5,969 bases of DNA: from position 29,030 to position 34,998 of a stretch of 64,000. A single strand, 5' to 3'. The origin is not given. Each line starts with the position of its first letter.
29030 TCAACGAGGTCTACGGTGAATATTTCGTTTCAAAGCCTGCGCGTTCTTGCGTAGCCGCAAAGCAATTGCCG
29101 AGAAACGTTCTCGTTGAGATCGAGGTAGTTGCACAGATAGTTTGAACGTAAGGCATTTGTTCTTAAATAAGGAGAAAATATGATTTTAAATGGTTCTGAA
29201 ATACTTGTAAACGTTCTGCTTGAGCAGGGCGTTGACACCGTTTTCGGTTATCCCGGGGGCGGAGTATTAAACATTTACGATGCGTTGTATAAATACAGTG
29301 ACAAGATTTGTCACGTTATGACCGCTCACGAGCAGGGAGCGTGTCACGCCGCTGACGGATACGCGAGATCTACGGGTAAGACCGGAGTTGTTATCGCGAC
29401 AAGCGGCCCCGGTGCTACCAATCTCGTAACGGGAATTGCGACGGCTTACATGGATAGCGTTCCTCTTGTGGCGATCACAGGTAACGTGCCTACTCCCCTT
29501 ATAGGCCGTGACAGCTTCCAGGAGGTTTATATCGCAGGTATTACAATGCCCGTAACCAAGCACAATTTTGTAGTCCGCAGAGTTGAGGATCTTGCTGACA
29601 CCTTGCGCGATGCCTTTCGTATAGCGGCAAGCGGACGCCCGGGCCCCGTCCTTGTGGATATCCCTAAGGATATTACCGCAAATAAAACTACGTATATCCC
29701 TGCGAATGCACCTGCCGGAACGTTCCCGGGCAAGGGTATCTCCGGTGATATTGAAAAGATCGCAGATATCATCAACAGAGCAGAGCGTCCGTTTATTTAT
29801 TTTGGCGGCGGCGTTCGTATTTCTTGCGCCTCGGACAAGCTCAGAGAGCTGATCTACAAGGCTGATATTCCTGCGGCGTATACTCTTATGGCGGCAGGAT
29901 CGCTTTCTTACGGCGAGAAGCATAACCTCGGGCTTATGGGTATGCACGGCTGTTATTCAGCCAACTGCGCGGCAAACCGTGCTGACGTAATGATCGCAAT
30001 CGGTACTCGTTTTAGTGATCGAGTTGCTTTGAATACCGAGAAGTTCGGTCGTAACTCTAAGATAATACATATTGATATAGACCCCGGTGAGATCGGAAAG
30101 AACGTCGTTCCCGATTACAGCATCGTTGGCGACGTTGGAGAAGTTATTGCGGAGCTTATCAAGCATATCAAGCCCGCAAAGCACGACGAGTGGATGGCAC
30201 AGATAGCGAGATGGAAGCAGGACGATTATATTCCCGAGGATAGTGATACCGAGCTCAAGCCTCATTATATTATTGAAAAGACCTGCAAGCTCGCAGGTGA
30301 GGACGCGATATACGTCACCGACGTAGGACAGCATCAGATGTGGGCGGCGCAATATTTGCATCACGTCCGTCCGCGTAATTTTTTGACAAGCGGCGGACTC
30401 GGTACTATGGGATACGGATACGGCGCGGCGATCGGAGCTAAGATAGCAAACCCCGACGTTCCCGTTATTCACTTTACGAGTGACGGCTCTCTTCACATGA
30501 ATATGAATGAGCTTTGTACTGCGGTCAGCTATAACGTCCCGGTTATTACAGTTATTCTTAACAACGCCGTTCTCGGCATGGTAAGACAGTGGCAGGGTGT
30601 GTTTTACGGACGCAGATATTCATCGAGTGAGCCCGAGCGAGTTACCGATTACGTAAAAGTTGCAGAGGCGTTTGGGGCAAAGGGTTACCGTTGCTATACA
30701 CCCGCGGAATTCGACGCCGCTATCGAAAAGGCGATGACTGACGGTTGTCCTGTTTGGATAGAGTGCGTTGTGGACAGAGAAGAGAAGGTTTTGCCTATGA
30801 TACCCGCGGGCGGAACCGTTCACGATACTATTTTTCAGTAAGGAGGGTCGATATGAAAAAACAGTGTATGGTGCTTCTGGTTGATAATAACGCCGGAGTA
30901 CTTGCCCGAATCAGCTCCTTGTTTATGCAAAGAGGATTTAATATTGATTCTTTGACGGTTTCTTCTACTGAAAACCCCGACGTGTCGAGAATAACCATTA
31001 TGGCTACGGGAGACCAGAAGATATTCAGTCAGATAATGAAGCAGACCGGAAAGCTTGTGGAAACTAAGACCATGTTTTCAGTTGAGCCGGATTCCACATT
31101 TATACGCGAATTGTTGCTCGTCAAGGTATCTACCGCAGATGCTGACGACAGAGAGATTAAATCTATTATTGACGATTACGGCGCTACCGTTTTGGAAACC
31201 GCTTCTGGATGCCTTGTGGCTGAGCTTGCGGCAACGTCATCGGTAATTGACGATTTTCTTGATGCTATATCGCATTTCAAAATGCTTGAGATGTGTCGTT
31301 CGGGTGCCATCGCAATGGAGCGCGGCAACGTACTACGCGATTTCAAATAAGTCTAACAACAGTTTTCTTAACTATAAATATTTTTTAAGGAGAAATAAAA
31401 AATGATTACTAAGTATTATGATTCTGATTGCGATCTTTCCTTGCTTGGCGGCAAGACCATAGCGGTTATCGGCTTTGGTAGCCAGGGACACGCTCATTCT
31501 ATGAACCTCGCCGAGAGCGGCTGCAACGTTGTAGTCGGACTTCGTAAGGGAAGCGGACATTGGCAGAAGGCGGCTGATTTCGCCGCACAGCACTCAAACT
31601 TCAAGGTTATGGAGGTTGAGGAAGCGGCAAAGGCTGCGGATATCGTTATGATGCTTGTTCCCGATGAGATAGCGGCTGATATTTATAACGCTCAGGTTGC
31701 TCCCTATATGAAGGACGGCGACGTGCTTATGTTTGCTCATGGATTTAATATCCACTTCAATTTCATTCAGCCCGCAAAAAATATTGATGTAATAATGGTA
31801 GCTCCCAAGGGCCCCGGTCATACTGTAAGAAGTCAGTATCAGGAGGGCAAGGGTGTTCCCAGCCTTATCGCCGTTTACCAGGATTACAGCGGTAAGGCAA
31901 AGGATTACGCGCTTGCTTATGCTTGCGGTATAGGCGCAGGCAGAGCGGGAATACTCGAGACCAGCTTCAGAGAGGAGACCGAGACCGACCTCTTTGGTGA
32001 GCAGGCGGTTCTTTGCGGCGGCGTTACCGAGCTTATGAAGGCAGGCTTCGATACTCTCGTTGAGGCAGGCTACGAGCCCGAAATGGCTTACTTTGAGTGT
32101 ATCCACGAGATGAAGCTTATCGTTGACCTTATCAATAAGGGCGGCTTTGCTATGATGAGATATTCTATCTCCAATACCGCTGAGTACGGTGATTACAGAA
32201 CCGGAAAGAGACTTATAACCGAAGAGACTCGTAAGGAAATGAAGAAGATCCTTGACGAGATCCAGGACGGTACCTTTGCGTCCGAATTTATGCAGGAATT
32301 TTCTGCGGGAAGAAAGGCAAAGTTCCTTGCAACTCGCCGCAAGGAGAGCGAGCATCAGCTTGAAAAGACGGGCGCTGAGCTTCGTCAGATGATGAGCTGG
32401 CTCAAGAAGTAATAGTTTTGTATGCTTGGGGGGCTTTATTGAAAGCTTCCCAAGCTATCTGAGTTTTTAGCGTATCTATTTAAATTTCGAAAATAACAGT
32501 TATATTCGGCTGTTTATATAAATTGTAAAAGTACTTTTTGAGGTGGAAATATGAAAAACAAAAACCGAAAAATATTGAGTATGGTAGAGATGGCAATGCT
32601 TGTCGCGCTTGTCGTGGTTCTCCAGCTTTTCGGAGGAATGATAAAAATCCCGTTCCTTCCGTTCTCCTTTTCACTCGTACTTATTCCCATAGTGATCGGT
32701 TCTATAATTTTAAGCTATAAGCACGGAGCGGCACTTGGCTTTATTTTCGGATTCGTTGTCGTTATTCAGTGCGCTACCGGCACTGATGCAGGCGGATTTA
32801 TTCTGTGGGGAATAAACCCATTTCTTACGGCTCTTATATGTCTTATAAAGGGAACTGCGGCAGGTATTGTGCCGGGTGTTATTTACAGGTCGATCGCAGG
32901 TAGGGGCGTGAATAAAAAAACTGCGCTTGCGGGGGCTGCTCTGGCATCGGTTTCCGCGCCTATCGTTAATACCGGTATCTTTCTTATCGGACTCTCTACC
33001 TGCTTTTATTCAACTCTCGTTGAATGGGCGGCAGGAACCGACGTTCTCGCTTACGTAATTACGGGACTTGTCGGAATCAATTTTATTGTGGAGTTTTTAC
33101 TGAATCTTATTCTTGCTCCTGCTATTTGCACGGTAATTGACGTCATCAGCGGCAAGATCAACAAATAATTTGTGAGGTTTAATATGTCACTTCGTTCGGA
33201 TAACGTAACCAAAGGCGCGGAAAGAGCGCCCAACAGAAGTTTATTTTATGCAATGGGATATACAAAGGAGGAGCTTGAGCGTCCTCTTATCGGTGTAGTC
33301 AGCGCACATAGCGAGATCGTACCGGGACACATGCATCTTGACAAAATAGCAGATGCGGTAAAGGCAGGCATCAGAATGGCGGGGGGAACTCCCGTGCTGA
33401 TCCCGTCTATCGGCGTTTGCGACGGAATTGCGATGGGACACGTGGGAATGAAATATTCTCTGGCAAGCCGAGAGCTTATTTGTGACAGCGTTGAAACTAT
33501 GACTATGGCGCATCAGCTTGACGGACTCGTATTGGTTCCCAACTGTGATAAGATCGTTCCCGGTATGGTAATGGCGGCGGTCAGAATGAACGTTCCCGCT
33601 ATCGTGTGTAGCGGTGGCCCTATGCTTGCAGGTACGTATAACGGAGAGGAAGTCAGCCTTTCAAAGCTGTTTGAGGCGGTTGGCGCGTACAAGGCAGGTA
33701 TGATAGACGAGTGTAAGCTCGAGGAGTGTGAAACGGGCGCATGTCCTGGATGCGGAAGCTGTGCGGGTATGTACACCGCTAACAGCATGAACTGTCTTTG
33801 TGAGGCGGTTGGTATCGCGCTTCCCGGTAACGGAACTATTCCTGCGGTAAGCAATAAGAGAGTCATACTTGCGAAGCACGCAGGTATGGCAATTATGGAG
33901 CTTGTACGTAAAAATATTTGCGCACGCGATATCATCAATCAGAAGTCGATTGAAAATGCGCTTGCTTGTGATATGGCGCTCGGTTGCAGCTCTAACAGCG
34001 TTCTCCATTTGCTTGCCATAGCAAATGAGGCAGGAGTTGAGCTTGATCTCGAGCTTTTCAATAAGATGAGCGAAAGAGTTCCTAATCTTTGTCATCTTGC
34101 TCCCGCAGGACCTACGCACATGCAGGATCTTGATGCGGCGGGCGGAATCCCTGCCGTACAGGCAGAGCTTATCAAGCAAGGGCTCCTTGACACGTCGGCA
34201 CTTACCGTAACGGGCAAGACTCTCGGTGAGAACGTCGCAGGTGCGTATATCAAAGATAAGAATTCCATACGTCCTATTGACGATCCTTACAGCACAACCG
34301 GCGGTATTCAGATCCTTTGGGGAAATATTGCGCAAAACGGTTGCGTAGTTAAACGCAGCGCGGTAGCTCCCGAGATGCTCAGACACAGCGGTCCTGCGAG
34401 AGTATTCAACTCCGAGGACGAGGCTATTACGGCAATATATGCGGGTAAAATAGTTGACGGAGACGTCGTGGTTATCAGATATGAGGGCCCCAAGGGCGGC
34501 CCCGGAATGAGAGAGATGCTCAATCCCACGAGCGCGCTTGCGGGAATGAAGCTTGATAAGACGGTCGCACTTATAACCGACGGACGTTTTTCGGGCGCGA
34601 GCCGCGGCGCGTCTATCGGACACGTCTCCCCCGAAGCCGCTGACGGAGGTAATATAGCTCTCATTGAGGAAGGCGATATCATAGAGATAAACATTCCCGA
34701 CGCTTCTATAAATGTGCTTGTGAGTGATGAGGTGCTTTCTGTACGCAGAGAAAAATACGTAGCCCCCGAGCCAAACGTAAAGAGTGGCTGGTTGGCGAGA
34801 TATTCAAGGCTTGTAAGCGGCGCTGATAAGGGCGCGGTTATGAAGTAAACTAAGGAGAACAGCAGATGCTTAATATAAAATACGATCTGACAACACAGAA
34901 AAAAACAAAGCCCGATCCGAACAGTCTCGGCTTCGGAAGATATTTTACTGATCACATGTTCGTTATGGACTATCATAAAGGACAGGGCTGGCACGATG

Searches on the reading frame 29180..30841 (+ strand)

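Call 85: search_protein_families(library=pfam, proteins=[window:29180-30841:+], max_evalue=0.00001)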
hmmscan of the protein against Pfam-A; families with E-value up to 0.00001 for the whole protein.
window:29180-30841:+ (553 aa): 3 families
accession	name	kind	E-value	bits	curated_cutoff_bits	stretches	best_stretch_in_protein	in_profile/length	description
PF02775.26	TPP_enzyme_C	-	6.6e-53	179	21.9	1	381-529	1-151/151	Thiamine pyrophosphate enzyme, C-terminal TPP binding domain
PF00205.28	TPP_enzyme_M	-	2.3e-42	144.4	30.4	1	191-326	1-137/137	Thiamine pyrophosphate enzyme, central domain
PF02776.23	TPP_enzyme_N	-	4e-39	133.5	26.8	1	4-116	2-114/119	Thiamine pyrophosphate enzyme, N-terminal TPP binding domain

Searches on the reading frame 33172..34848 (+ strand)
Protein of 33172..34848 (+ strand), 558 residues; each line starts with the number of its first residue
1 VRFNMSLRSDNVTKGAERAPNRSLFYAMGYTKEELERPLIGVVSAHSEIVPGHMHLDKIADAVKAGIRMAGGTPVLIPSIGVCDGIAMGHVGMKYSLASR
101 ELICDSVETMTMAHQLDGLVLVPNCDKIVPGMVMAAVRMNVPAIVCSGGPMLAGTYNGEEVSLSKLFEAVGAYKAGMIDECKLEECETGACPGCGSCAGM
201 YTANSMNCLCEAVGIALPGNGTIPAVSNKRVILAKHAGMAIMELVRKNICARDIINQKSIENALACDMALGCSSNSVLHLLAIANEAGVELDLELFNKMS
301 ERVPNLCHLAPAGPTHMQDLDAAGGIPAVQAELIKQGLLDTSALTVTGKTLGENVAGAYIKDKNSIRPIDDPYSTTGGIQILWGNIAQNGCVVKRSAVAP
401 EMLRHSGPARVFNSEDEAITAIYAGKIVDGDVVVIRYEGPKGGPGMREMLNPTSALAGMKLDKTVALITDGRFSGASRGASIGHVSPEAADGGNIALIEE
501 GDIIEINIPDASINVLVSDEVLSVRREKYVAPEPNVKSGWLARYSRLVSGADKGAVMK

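Call 85: search_protein_families(library=pfam, proteins=[window:33172-34848:+], max_evalue=0.00001)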
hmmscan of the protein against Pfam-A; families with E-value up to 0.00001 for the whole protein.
window:33172-34848:+ (558 aa): 2 families
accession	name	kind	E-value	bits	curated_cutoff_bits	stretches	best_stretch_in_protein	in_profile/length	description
PF00920.27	ILVD_EDD_N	-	4.8e-131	437.1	27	1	37-354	1-316/316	Dihydroxy-acid/6-phosphogluconate dehydratase N-terminal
PF24877.1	ILV_EDD_C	-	1.6e-77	259.7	27.7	1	366-555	3-191/191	Dihydroxy-acid/6-phosphogluconate dehydratase C-terminal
